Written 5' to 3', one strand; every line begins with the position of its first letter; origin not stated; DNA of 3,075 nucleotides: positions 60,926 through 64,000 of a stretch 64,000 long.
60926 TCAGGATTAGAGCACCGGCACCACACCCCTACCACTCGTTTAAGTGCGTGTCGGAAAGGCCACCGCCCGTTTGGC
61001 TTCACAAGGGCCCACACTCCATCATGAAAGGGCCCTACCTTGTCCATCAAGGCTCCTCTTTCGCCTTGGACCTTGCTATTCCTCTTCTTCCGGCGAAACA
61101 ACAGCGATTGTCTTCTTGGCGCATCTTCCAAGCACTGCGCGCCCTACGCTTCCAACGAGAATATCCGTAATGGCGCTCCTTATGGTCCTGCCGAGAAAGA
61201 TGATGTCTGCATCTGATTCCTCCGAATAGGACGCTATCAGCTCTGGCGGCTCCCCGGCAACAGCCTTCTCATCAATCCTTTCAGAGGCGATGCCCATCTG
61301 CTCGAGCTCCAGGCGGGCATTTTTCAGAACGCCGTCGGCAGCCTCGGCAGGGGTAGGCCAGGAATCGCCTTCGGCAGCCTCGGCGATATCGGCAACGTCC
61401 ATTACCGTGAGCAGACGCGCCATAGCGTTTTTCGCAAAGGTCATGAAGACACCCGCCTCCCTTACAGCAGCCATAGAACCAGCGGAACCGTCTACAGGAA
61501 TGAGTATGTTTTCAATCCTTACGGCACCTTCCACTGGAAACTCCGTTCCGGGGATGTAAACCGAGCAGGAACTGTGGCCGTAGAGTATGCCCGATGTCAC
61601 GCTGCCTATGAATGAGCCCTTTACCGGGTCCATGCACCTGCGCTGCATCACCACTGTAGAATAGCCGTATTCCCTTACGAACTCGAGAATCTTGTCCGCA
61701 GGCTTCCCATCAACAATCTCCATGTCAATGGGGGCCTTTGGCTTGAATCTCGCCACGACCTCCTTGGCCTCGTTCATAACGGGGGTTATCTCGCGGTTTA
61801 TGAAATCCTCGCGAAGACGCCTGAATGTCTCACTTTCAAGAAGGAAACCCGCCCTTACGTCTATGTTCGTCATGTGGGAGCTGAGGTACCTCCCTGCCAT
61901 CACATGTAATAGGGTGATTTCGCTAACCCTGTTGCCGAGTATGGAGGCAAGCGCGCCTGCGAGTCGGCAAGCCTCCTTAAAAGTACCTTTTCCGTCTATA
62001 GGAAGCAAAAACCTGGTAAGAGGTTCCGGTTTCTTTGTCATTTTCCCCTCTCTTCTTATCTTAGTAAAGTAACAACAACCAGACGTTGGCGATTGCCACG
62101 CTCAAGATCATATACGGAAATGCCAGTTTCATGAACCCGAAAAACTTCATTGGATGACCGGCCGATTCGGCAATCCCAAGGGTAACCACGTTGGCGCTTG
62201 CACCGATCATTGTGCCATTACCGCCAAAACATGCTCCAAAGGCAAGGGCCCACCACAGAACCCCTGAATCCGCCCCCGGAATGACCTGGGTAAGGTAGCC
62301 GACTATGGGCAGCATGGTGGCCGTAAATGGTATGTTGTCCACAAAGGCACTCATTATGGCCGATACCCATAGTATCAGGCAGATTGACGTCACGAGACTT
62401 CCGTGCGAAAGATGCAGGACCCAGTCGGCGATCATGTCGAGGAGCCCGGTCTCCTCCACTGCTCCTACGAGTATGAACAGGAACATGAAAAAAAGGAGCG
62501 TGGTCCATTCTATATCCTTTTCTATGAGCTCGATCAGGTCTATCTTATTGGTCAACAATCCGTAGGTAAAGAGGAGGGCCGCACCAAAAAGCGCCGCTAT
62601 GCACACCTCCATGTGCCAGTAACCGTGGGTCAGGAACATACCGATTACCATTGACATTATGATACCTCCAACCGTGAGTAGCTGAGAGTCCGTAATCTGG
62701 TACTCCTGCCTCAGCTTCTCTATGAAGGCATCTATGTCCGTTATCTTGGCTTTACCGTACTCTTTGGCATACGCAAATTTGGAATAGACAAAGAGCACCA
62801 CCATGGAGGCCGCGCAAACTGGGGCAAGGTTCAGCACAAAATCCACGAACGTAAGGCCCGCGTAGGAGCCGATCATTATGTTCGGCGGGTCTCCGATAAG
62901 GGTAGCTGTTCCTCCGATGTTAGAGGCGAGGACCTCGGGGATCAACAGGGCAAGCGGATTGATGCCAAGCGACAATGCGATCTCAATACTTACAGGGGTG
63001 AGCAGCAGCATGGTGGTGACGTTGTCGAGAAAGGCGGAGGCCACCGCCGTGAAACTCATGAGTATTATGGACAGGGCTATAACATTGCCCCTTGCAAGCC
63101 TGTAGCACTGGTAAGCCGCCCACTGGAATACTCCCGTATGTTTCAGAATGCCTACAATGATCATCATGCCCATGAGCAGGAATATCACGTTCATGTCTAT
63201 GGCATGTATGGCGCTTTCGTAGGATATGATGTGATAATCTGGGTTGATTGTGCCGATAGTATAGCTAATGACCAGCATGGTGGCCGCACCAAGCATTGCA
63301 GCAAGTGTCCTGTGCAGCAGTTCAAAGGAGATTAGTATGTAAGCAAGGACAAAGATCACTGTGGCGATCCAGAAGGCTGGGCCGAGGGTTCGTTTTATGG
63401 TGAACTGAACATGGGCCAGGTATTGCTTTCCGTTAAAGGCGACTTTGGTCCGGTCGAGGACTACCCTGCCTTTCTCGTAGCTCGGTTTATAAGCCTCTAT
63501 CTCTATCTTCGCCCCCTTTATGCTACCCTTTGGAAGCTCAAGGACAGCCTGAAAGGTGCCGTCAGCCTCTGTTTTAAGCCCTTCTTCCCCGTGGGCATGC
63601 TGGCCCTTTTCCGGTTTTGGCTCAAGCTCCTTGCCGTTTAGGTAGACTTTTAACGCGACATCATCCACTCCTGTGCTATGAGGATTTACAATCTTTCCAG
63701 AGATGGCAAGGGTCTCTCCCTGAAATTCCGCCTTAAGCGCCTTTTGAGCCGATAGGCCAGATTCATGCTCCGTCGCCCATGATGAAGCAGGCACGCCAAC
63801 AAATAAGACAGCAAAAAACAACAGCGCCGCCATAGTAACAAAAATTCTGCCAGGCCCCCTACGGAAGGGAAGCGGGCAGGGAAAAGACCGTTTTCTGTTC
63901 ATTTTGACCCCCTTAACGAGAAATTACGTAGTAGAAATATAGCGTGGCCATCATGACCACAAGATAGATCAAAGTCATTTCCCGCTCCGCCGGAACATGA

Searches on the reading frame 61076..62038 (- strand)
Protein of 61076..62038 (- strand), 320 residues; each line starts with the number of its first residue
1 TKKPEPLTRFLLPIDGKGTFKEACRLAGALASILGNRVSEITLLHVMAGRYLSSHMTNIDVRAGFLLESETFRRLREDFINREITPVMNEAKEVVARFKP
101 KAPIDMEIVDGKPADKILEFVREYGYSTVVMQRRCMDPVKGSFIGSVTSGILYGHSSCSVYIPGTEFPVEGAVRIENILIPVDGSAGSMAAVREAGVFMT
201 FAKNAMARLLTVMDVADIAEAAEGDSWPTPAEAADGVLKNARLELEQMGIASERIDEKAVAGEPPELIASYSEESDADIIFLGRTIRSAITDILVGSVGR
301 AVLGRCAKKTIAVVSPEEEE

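Call 86: search_protein_families(library=pfam, proteins=[window:61076-62038:-], max_evalue=0.1)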
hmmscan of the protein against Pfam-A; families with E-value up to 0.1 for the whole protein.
window:61076-62038:- (320 aa): 1 family
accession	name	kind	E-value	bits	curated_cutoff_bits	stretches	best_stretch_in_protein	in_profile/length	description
PF00582.32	Usp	-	2.8e-28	99.7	24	2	176-310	3-137/141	Universal stress protein family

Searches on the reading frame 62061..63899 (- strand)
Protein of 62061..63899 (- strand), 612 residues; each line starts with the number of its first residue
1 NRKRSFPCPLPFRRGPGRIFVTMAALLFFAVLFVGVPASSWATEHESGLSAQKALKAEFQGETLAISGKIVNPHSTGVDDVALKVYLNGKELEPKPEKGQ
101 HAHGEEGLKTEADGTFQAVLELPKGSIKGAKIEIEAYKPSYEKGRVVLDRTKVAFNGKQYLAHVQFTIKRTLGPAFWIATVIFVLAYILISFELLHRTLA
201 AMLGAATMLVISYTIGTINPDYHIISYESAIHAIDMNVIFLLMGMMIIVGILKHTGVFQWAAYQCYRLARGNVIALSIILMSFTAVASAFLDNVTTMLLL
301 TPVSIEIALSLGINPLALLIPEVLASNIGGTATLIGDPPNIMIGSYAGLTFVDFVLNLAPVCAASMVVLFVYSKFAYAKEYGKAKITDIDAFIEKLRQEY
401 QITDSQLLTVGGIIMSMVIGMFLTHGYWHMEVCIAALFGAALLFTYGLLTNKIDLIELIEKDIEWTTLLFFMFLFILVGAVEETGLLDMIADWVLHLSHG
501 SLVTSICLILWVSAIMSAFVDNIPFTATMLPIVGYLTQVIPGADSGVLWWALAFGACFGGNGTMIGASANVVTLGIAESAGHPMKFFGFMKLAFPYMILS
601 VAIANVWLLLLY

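Call 86: search_protein_families(library=pfam, proteins=[window:62061-63899:-], max_evalue=0.1)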
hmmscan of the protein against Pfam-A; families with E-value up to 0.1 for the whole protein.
window:62061-63899:- (612 aa): 6 families
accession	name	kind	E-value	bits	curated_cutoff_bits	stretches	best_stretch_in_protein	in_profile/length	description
PF03600.22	CitMHS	-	1.2e-81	274.8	31.9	1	187-555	1-336/336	Citrate transporter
PF00939.25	Na_sulph_symp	-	5.3e-13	49.2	27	2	413-610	274-468/472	Sodium:sulfate symporter transmembrane region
PF02040.21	ArsB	-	1.4e-09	38.2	22.2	1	179-605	2-416/423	Arsenical pump membrane protein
PF06450.18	NhaB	-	0.00031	20.2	27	1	324-529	211-414/515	Bacterial Na+/H+ antiporter B (NhaB)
PF06808.19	DctM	-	0.00044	19.7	23.8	1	177-329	214-365/413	Tripartite ATP-independent periplasmic transporter, DctM component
PF22820.2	TcaA_3rd_4th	-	0.05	14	27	0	79-138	12-66/73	TcaA protein 3rd/4th domain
